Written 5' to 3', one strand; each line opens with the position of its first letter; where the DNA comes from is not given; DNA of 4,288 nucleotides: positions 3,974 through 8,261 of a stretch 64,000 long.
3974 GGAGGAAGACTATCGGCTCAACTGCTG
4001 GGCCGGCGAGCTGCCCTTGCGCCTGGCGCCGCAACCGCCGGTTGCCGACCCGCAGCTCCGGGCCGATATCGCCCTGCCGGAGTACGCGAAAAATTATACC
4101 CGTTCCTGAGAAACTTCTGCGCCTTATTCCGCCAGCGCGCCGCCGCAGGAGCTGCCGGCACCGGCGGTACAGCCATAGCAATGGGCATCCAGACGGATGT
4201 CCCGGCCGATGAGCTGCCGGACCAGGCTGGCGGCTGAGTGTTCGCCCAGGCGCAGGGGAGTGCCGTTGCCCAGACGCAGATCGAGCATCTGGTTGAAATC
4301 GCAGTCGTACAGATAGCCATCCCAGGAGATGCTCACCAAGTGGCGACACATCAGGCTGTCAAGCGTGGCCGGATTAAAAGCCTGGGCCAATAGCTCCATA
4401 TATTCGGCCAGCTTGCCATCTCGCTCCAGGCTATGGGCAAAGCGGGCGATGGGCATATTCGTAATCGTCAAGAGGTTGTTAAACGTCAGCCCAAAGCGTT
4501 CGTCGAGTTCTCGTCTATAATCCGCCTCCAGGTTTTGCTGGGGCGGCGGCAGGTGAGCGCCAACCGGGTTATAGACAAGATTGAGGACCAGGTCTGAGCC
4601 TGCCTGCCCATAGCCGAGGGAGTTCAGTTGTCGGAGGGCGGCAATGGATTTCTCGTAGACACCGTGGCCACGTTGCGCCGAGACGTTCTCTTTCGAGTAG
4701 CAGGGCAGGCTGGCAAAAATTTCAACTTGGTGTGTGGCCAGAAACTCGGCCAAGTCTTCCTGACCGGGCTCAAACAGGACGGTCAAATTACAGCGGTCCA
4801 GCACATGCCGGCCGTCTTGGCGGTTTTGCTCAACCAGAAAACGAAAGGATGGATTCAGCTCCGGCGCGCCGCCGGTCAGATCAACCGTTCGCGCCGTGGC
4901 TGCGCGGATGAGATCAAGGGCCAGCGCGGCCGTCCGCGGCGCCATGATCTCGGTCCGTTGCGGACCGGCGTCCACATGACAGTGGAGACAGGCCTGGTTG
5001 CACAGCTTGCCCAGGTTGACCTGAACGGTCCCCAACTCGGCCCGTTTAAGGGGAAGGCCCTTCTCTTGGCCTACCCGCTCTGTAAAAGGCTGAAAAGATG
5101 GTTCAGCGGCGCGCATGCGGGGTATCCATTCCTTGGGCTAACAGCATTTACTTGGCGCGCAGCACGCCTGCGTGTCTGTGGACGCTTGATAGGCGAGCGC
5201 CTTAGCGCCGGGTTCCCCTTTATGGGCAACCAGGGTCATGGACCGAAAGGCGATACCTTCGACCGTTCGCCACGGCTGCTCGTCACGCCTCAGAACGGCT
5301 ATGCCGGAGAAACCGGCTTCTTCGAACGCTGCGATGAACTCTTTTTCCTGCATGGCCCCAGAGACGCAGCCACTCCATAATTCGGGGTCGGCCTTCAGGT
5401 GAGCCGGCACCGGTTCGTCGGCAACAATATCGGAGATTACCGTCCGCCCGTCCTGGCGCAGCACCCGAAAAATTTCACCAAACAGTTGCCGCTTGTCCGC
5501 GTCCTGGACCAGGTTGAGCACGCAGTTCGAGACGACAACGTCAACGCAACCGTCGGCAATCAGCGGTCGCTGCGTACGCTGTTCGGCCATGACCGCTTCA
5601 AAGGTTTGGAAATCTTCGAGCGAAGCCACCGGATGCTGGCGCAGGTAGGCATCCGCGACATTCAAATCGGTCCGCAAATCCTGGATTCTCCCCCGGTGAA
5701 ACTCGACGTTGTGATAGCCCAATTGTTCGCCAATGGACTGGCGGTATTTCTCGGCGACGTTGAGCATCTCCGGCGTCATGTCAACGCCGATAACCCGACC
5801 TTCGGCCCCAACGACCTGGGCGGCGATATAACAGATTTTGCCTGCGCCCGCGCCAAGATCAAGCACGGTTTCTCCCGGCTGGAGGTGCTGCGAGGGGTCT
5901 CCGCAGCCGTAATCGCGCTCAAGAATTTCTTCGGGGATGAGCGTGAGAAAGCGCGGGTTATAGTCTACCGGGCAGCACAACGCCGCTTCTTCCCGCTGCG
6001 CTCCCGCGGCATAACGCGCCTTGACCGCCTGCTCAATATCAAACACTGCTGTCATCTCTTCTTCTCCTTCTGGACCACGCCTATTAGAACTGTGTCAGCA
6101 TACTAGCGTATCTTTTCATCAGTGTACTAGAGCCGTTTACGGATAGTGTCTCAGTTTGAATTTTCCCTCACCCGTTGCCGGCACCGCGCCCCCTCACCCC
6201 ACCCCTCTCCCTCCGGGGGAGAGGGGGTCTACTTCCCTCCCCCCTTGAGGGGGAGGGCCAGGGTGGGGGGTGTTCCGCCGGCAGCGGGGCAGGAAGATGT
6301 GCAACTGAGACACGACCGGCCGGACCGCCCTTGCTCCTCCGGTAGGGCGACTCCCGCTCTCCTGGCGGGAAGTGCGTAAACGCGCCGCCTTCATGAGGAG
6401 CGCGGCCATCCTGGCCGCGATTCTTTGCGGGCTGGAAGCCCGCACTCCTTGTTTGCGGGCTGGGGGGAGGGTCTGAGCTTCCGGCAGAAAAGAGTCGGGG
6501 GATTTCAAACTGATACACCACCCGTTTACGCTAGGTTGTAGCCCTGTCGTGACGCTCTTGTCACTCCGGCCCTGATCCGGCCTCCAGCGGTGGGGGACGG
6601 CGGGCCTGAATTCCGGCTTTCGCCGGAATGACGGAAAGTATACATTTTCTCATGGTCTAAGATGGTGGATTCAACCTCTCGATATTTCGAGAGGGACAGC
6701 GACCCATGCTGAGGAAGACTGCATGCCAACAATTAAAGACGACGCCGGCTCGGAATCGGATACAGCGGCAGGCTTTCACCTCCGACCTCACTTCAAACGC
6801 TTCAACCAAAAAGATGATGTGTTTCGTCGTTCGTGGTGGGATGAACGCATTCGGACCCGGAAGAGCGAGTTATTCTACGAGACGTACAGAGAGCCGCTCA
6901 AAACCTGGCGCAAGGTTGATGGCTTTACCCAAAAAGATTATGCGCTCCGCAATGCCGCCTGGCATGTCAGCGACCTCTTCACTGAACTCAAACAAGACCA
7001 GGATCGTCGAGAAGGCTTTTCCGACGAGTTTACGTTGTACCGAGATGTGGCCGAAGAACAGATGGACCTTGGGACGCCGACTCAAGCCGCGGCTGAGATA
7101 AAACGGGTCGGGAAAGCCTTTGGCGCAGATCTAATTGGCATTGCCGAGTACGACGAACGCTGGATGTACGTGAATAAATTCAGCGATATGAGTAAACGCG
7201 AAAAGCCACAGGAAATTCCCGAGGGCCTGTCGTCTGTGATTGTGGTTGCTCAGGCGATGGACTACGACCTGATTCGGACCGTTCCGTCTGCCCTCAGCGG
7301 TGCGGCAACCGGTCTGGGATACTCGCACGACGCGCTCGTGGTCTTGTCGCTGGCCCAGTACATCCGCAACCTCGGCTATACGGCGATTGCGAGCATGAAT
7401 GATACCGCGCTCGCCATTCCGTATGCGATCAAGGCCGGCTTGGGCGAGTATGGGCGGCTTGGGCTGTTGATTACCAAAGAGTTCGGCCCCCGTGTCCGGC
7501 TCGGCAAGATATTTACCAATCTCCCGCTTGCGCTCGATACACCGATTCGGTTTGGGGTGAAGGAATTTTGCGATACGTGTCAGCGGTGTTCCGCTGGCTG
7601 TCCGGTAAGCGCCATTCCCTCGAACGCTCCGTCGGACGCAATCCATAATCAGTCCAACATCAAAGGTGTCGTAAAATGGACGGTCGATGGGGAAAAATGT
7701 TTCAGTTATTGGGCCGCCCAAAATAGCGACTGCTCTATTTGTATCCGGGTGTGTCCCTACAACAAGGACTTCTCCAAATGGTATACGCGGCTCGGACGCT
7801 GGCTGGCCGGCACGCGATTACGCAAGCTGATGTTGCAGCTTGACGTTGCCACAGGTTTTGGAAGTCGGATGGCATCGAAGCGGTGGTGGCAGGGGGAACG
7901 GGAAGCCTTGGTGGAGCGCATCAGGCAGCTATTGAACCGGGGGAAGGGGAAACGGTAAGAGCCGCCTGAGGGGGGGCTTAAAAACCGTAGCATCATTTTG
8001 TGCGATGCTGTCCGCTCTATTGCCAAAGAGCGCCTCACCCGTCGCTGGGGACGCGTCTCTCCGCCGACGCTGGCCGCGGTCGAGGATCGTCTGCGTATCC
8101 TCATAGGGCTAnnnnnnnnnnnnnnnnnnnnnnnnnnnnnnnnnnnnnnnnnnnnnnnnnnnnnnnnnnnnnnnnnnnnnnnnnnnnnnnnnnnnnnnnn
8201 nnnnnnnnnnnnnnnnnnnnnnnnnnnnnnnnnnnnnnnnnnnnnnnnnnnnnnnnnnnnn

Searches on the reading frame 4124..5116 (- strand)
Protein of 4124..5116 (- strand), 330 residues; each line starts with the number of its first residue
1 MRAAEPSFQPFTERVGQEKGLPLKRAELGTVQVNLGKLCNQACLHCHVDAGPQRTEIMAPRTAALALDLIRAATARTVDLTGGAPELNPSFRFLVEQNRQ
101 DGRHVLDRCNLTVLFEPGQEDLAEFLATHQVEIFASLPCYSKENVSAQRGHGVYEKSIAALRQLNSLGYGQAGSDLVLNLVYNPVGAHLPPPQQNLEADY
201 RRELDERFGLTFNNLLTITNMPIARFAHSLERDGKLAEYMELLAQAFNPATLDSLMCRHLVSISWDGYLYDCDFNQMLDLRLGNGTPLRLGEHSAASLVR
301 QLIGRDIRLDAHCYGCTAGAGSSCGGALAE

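Call 8: search_protein_families(library=pfam, proteins=[window:4124-5116:-], max_evalue=0.01)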
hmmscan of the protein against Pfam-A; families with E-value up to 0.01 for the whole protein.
window:4124-5116:- (330 aa): 2 families
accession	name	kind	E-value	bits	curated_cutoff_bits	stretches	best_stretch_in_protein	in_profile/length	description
PF12345.13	DUF3641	-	9e-54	181.6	24.9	1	189-327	1-134/134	Protein of unknown function (DUF3641)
PF04055.27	Radical_SAM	-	5.2e-08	33.7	29.5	1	34-170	2-142/166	Radical SAM superfamily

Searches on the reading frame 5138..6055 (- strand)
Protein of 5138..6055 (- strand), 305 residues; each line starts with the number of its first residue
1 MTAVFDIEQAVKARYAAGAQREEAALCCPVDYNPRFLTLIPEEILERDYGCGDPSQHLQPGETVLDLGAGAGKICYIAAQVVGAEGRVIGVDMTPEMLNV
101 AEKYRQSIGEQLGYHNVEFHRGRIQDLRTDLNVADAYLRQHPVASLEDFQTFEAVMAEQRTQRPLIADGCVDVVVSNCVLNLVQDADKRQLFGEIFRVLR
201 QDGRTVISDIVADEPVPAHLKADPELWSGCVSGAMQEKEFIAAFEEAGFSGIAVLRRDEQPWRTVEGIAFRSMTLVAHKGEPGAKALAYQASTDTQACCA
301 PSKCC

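Call 8: search_protein_families(library=pfam, proteins=[window:5138-6055:-], max_evalue=0.01)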
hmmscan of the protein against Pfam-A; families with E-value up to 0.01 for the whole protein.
window:5138-6055:- (305 aa): 13 families
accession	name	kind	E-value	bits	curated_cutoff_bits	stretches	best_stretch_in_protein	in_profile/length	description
PF13847.12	Methyltransf_31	-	2.6e-31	108.7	27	2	60-135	3-76/145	Methyltransferase domain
PF13649.12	Methyltransf_25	-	7.8e-17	62.2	27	2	64-139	1-70/97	Methyltransferase domain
PF08241.18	Methyltransf_11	-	1.4e-15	58.1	21.2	2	65-151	1-78/95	Methyltransferase domain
PF01209.24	Ubie_methyltran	-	1.1e-08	35.1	20.1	1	59-138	46-121/233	ubiE/COQ5 methyltransferase family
PF08242.18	Methyltransf_12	-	1.8e-08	35.4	30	1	65-204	1-97/98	Methyltransferase domain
PF01728.25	FtsJ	-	2.1e-07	31.5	24.1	1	57-178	17-99/181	FtsJ-like methyltransferase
PF01135.25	PCMT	-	3.2e-07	30.8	20.3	1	58-121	71-130/210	Protein-L-isoaspartate(D-aspartate) O-methyltransferase (PCMT)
PF13489.12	Methyltransf_23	-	4.9e-07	30.1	27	1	58-251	20-161/164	Methyltransferase domain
PF06325.19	PrmA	-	5.5e-06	26.5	22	1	57-104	158-203/296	Ribosomal protein L11 methyltransferase (PrmA)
PF02353.26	CMAS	-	1.7e-05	24.8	27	1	57-110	59-110/273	Mycolic acid cyclopropane synthetase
PF01269.23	Fibrillarin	-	0.0028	17.3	27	1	56-98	67-109/227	Fibrillarin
PF13679.12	Methyltransf_32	-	0.003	18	27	1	59-129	24-94/143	Methyltransferase domain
PF24675.1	NpmA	-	0.0036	17.1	60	1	62-135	25-98/214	16S rRNA (adenine(1408)-N(1))-methyltransferase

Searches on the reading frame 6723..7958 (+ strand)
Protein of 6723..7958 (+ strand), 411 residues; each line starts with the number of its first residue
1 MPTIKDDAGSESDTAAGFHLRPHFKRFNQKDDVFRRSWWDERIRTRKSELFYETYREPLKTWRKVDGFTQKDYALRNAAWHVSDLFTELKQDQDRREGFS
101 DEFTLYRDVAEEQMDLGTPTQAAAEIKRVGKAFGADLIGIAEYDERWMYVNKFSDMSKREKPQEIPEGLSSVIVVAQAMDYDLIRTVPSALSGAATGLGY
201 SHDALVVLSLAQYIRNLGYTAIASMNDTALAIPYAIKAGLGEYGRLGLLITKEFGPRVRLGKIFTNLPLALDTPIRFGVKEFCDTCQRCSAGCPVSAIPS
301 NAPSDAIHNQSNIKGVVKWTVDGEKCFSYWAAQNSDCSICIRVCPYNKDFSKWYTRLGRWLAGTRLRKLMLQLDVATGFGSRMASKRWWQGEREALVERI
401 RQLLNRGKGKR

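Call 8: search_protein_families(library=pfam, proteins=[window:6723-7958:+], max_evalue=0.01)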
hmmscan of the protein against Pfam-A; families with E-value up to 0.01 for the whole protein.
window:6723-7958:+ (411 aa): 4 families
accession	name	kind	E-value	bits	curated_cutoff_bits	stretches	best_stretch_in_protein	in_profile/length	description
PF13484.11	Fer4_16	-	3.4e-07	31.4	30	1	283-347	2-66/66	4Fe-4S double cluster binding domain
PF12838.12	Fer4_7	-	2.5e-06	28.3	27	1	283-347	2-51/52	4Fe-4S dicluster domain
PF13486.11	Dehalogenase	-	1.2e-05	25.1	24.3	1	172-269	207-306/306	Reductive dehalogenase subunit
PF14697.11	Fer4_21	-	0.0034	17.9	35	0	279-298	37-57/59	4Fe-4S dicluster domain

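Call 16: search_protein_families(library=ncbifam, proteins=[window:6723-7958:+], max_evalue=0.01)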
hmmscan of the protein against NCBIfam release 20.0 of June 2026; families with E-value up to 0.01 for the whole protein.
window:6723-7958:+ (411 aa): 4 families
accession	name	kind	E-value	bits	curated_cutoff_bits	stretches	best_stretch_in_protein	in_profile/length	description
TIGR02486.1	RDH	subfamily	2.7e-52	178.6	160.35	1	160-380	78-314/314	reductive dehalogenase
TIGR00276.1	TIGR00276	equivalog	2.8e-17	62.7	200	1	154-349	45-246/337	tRNA epoxyqueuosine(34) reductase QueG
TIGR00397.1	mauM_napG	subfamily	5.8e-05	22.7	178.85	1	271-347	81-151/213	MauM/NapG family ferredoxin-type protein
NF007012.0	PRK09476.1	equivalog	0.0044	16.2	269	1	285-346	98-156/254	ferredoxin-type protein NapG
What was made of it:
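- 6723..7958 (+): rdhA-like (reductive-dehalogenase family) gene; conserved left flank of the hotspot. TIGR02486 RDH 2.7e-52 (call 16).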

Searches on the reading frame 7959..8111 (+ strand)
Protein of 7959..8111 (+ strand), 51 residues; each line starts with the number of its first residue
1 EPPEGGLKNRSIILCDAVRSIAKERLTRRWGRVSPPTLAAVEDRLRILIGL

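Call 16: search_protein_families(library=ncbifam, proteins=[window:7959-8111:+], max_evalue=0.01)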
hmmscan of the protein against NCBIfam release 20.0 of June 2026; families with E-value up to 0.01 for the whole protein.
seq(51 aa): 1 family
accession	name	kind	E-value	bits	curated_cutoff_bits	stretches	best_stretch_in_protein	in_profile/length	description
NF007386.0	PRK09907.1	equivalog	0.0018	18.2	120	1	8-50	68-111/111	endoribonuclease MazF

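Call 37: search_protein_families(library=pfam, proteins=[window:7959-8111:+], max_evalue=10)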
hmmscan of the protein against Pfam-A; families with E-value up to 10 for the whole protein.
seq(51 aa): 1 family
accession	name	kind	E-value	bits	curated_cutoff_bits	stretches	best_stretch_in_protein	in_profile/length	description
PF02452.23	PemK_toxin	-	1.1e-07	32.5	23.1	1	5-48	66-108/109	PemK-like, MazF-like toxin of type II toxin-antitoxin system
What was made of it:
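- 7971..8114 (+): MazF/PemK toxin C-terminal remnant, start-less; part of a 192-nt segment (7967-8158) that replaces 30 nt of the native spacer. PF02452 E 1.1e-7, model positions 66-108 of 109 (call 37).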
